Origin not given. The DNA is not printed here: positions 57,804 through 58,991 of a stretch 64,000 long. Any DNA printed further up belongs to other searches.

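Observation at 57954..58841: ADP-ribosylglycohydrolase; with the kinase at 44035 it may form an NAD/ADP-ribose counter-defence set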

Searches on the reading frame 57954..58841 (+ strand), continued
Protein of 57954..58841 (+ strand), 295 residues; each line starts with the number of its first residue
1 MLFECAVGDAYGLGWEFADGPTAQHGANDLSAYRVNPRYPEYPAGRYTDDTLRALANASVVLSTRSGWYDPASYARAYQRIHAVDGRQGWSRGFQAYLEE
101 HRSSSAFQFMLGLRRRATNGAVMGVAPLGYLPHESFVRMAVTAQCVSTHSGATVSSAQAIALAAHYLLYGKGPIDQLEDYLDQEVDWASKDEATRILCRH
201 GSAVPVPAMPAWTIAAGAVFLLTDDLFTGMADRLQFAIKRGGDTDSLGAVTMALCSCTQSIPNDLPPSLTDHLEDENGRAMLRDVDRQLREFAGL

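Call 25: get_annotated_region(hit=H1, flank=8000)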
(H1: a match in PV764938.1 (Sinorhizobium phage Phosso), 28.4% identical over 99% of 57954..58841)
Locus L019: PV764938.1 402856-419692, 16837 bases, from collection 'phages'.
description: Sinorhizobium phage Phosso, complete genome.
organism: Sinorhizobium phage Phosso (NCBI taxid 3435197)
taxonomy: Viruses
host: Sinohrizobium meliloti NRRL L-50; source: soil; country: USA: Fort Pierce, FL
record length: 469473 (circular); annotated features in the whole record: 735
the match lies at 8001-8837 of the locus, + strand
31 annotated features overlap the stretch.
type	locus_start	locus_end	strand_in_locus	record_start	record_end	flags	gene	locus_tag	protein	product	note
CDS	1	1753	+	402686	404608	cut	-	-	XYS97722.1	threonyl-tRNA synthetase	568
CDS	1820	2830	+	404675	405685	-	-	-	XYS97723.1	hypothetical protein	569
CDS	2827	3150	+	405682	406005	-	-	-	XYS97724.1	hypothetical protein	570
CDS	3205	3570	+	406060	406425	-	-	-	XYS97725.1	hypothetical protein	571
CDS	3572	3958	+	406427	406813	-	-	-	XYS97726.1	hypothetical protein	572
CDS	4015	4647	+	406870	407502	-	-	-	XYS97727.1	hypothetical protein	573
CDS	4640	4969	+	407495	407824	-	-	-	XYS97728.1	hypothetical protein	574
CDS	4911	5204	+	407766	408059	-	-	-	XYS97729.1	hypothetical protein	575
CDS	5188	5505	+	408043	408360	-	-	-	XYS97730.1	hypothetical protein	576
CDS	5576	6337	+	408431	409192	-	-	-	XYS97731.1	hypothetical protein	577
CDS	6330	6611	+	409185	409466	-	-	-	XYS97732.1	hypothetical protein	578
CDS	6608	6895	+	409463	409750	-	-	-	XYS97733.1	hypothetical protein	579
CDS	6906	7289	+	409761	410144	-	-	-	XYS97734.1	hypothetical protein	580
CDS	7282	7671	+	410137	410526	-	-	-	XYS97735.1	hypothetical protein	581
CDS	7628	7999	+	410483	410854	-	-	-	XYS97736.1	hypothetical protein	582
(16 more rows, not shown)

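Call 26: search_protein_families(library=ncbifam, proteins=[window:57954-58841:+], max_evalue=0.1)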
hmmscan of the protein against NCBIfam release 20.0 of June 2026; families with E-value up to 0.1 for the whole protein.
window:57954-58841:+ (295 aa): 1 family
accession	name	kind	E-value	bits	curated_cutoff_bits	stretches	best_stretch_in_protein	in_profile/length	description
NF041672.1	ADPriboarghdlase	equivalog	0.01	14.6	490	1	5-171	77-244/361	ADP-ribosylarginine hydrolase Tri1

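Call 35: find_related_loci(query=A2, collection=viral_contigs, flank=10000)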
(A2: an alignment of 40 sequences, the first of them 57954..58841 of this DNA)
Query A2 (295 aa) in viral_contigs; peptide patterns used: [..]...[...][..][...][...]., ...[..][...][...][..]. (x = any residue, [..] = any of these).
229 stretches matched a pattern; 51 encode a relative of the query (tblastn E <= 1e-3); 51 distinct loci.
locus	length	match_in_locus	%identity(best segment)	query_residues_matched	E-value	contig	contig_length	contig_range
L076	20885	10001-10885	40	1-291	4e-53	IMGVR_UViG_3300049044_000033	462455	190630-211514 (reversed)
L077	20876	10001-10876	39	1-290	3e-52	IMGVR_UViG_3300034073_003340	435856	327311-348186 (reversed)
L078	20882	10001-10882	36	1-291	2e-49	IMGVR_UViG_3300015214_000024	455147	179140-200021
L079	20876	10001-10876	38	1-290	3e-47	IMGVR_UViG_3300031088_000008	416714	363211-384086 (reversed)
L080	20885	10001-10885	38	1-294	6e-46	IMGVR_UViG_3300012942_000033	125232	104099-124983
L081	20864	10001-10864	35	4-290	5e-46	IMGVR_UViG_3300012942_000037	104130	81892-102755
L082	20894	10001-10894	36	1-292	7e-45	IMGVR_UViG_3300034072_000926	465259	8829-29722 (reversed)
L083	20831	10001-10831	38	1-277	2e-43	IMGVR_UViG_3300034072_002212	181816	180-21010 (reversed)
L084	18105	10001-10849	30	1-289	7e-31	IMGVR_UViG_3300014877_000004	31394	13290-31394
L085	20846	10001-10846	29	1-292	2e-27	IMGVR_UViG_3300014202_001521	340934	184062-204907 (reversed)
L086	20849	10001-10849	31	1-289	4e-27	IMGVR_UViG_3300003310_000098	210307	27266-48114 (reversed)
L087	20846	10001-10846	29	1-292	2e-27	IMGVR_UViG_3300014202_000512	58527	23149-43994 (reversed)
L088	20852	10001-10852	31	1-293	5e-26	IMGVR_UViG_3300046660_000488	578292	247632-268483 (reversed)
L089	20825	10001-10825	28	1-294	4e-24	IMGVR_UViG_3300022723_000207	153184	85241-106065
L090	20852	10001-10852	31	1-293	5e-24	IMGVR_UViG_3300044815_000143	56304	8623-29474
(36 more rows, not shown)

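Call 52: predict_structure(alignment_id=A2)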
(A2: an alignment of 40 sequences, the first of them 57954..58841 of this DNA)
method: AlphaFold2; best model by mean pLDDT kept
length: 295 residues; sequences in the alignment: 40
mean_pLDDT: 97.3   pTM: 0.95
mean pLDDT of the five models: 97.3, 97.1, 96.8, 96.6, 96.6
residues with pLDDT >= 90: 291; 70-90: 4; 50-70: 0; < 50: 0
segments of 3 or more residues with pLDDT < 50: none
pLDDT, mean of each block of 10 residues (from residue 1): 99 96 95 97 97 99 98 98 94 96 97 96 98 99 98 98 99 98 98 95 94 98 97 98 98 98 98 98 99 98
secondary structure, 60 per line:
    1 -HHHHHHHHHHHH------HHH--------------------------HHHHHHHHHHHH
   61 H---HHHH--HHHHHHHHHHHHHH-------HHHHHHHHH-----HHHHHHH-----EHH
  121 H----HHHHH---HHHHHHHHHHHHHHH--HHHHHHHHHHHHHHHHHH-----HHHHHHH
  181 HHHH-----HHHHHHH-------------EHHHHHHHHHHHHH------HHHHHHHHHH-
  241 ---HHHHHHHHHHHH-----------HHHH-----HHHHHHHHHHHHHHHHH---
elements in order: H2-13 H49-61 H65-68 H71-84 H92-100 H106-112 H126-130 H134-148 H151-168 H174-184 H190-196 H211-223 H230-239 H244-255 H267-270 H276-292

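Call 57: fold_search(model_id=the predicted structure, library=pdb)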
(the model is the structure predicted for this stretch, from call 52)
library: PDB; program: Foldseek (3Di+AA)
matches with E <= 10: 182; with E <= 0.001: 60
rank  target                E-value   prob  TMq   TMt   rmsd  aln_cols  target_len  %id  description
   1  6hh3_B                4.9e-10  1.00  0.75  0.69   4.6       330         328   19  ADP-ribosylserine hydrolase ARH3 of Latimeria chalumnae in complex with ADP-HPD (released 2018-11-28)
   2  6g1q_B                6.8e-10  1.00  0.74  0.67   5.0       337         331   20  ADP-ribosylserine hydrolase ARH3 of Latimeria chalumnae in complex with ADP-ribose (released 2018-11-28)
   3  6hgz_A                8.6e-10  1.00  0.75  0.69   4.6       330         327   19  ADP-ribosylserine hydrolase ARH3 of Latimeria chalumnae in complex with ADP-ribose (released 2018-11-28)
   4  6g1p_B                1.7e-09  1.00  0.75  0.68   4.5       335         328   18  Apo form of ADP-ribosylserine hydrolase ARH3 of Latimeria chalumnae (released 2018-11-28)
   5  6hh4_A                1.8e-09  1.00  0.76  0.69   4.1       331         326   18  ADP-ribosylserine hydrolase ARH3 of Latimeria chalumnae in complex with ADP-ribosyl-L-arginine (released 2018-11-28)
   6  7aqm_A                1.8e-09  1.00  0.73  0.66   5.2       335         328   19  ADP-ribosylserine hydrolase ARH3 of Latimeria chalumnae in complex with alpha-1''-O-methyl-ADP-ribose (meADPr) (released 2021-06-16)
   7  6g1q_A                2.5e-09  1.00  0.75  0.68   4.6       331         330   19  ADP-ribosylserine hydrolase ARH3 of Latimeria chalumnae in complex with ADP-ribose (released 2018-11-28)
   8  6hh3_A                3.3e-09  1.00  0.75  0.68   4.6       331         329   19  ADP-ribosylserine hydrolase ARH3 of Latimeria chalumnae in complex with ADP-HPD (released 2018-11-28)
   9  2g4k                  3.4e-09  1.00  0.71  0.63   6.1       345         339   17  Anomalous substructure of human ADP-ribosylhydrolase 3 (released 2007-02-20)
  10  6g1p_A                4.3e-09  1.00  0.75  0.68   4.5       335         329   18  Apo form of ADP-ribosylserine hydrolase ARH3 of Latimeria chalumnae (released 2018-11-28)
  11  2foz                  4.3e-09  1.00  0.73  0.64   5.4       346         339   18  human ADP-ribosylhydrolase 3 (released 2006-10-10)
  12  6hh4_B                5.2e-09  1.00  0.75  0.68   4.7       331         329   20  ADP-ribosylserine hydrolase ARH3 of Latimeria chalumnae in complex with ADP-ribosyl-L-arginine (released 2018-11-28)
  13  2qty_A                1.0e-08  1.00  0.73  0.65   5.6       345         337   15  Crystal Structure of mouse ADP-ribosylhydrolase 3 (mARH3) (released 2008-03-04)
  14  5zqy                  1.0e-08  1.00  0.72  0.62   6.1       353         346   17  Crystal structure of a poly(ADP-ribose) glycohydrolase (released 2018-08-15)
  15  2yzw                  1.2e-08  1.00  0.74  0.77   4.0       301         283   20  ADP-ribosylglycohydrolase-related protein complex (released 2007-11-06)
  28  2woc_A                5.9e-08  1.00  0.75  0.76   3.7       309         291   19  Crystal Structure of the dinitrogenase reductase-activating glycohydrolase (DRAG) from Rhodospirillum rubrum (released 2009-08-11)
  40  2woe_A                1.4e-07  1.00  0.70  0.71   4.6       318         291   19  Crystal Structure of the D97N variant of dinitrogenase reductase- activating glycohydrolase (DRAG) from Rhodospirillum (released 2009-08-18)
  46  6dre_A                1.8e-07  1.00  0.74  0.62   3.9       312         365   18  ADP-ribosyltransferase toxin/immunity pair (released 2018-10-31)
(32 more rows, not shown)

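Call 62: find_encoding_contigs(protein=P0102, flank=6000, max_places=2)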
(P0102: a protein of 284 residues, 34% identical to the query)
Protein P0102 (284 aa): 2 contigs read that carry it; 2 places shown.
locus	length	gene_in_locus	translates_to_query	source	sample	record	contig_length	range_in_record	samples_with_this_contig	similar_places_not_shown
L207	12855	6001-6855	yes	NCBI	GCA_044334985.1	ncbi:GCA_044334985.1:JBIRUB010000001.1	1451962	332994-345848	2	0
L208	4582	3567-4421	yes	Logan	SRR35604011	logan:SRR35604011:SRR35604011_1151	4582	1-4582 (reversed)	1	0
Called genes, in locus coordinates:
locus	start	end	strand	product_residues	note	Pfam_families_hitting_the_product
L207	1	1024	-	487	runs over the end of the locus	PF20530:DUF6745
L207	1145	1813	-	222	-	PF00072:Response_reg, PF08281:Sigma70_r4_2 (weak), PF00196:GerE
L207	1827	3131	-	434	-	PF07730:HisKA_3, PF02518:HATPase_c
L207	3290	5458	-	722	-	PF00989:PAS, PF08448:PAS_4, PF13426:PAS_9, PF08447:PAS_3, PF00990:GGDEF, PF00563:EAL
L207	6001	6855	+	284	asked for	PF03747:ADP_ribosyl_GH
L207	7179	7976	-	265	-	PF00884:Sulfatase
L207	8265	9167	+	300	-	PF19368:WHD_AraR (faint), PF00293:NUDIX, PF21906:WHD_NrtR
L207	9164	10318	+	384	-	-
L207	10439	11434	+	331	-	-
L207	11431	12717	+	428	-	PF00709:Adenylsucc_synt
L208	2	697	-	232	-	?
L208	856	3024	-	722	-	PF00989:PAS, PF08448:PAS_4, PF13426:PAS_9, PF08447:PAS_3, PF00990:GGDEF, PF00563:EAL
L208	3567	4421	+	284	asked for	PF03747:ADP_ribosyl_GH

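Call 63: find_encoding_contigs(protein=P0047, flank=8000, max_places=2)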
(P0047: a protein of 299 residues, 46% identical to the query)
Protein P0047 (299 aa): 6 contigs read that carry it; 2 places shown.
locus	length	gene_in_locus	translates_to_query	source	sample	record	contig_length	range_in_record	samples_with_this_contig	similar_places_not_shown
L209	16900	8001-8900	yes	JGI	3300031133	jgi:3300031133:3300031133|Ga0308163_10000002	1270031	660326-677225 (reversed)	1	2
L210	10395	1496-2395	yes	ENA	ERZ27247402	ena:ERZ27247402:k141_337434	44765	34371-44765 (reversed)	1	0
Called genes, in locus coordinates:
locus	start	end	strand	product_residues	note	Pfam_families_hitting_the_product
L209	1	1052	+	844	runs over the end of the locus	PF00133:tRNA-synt_1, PF09334:tRNA-synt_1g, PF08264:Anticodon_1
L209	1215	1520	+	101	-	-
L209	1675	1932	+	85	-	-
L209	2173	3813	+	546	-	-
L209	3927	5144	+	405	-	-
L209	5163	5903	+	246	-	-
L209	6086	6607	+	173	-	PF13393:tRNA-synt_His, PF00587:tRNA-synt_2b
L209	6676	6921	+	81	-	-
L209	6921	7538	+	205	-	-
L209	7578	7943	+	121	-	-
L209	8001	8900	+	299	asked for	PF03747:ADP_ribosyl_GH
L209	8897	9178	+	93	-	-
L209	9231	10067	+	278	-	PF14243:R2K_3, PF18299:R2K_2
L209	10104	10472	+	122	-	-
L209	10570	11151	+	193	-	PF00702:Hydrolase, PF13242:Hydrolase_like (weak)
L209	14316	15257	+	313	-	PF03747:ADP_ribosyl_GH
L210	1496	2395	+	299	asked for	PF03747:ADP_ribosyl_GH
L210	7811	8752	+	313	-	PF03747:ADP_ribosyl_GH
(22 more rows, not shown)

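Call 87: search_protein_families(library=padloc, proteins=[window:57954-58841:+], max_evalue=0.01)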
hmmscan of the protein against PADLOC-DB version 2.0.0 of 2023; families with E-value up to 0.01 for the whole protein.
window:57954-58841:+ (295 aa): 0 families

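Call 88: search_solved_structures(query=A2, max_evalue=0.001, show_alignments=2)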
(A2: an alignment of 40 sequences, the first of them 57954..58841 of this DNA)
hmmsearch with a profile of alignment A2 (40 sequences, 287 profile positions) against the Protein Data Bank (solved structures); distinct sequences matched with E-value up to 0.001: 21.
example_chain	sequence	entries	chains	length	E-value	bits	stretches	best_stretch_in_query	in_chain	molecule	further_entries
6g1p_A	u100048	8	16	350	1.1e-21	80.9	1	8-184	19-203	ADP-ribosylhydrolase like 2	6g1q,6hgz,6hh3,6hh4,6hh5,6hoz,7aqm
2g4k_A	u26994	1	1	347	1.6e-21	80.4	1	41-184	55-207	ADP-ribosylhydrolase 3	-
2foz_A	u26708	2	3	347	1.6e-21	80.4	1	41-184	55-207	ADP-ribosylhydrolase like 2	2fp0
5zqy_A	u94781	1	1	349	1.6e-21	80.4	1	41-184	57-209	Poly(ADP-ribose) glycohydrolase ARH3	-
9rfd_A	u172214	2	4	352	1.7e-21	80.4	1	41-184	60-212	ADP-ribosylhydrolase ARH3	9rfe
7akr_AAA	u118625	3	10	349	1.7e-21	80.3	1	41-184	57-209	ADP-ribose glycohydrolase ARH3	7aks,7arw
6d36_C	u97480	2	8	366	1.9e-21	80.2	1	41-184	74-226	Poly(ADP-ribose) glycohydrolase ARH3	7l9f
2qty_A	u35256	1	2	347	6.8e-21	78.3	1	44-184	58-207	Poly(ADP-ribose) glycohydrolase ARH3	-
2woc_A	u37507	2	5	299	7.3e-21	78.3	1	3-281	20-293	ADP-RIBOSYL-[DINITROGEN REDUCTASE] GLYCOHYDROLASE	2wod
2woe_A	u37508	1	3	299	9.4e-21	77.9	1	3-281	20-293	ADP-RIBOSYL-[DINITROGEN REDUCTASE] GLYCOHYDROLASE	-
6d3a_C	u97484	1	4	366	3.3e-20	76.1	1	41-184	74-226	Poly(ADP-ribose) glycohydrolase ARH3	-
7l9i_C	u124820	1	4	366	9.2e-20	74.6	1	41-184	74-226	ADP-ribose glycohydrolase ARH3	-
7l9h_C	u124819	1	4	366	9.2e-20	74.6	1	41-184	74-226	ADP-ribose glycohydrolase ARH3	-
6dre_A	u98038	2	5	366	2.2e-19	73.4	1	2-265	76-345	ADP-ribosyl-(Dinitrogen reductase) hydrolase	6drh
3g9d_A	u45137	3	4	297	2.2e-17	66.8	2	111-280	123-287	Dinitrogenase reductase activating glucohydrolase | Dinitrogenase reductase activacting glicohydrolase | ADP-ribosyl-(Dinitrogen reductase) hydrolase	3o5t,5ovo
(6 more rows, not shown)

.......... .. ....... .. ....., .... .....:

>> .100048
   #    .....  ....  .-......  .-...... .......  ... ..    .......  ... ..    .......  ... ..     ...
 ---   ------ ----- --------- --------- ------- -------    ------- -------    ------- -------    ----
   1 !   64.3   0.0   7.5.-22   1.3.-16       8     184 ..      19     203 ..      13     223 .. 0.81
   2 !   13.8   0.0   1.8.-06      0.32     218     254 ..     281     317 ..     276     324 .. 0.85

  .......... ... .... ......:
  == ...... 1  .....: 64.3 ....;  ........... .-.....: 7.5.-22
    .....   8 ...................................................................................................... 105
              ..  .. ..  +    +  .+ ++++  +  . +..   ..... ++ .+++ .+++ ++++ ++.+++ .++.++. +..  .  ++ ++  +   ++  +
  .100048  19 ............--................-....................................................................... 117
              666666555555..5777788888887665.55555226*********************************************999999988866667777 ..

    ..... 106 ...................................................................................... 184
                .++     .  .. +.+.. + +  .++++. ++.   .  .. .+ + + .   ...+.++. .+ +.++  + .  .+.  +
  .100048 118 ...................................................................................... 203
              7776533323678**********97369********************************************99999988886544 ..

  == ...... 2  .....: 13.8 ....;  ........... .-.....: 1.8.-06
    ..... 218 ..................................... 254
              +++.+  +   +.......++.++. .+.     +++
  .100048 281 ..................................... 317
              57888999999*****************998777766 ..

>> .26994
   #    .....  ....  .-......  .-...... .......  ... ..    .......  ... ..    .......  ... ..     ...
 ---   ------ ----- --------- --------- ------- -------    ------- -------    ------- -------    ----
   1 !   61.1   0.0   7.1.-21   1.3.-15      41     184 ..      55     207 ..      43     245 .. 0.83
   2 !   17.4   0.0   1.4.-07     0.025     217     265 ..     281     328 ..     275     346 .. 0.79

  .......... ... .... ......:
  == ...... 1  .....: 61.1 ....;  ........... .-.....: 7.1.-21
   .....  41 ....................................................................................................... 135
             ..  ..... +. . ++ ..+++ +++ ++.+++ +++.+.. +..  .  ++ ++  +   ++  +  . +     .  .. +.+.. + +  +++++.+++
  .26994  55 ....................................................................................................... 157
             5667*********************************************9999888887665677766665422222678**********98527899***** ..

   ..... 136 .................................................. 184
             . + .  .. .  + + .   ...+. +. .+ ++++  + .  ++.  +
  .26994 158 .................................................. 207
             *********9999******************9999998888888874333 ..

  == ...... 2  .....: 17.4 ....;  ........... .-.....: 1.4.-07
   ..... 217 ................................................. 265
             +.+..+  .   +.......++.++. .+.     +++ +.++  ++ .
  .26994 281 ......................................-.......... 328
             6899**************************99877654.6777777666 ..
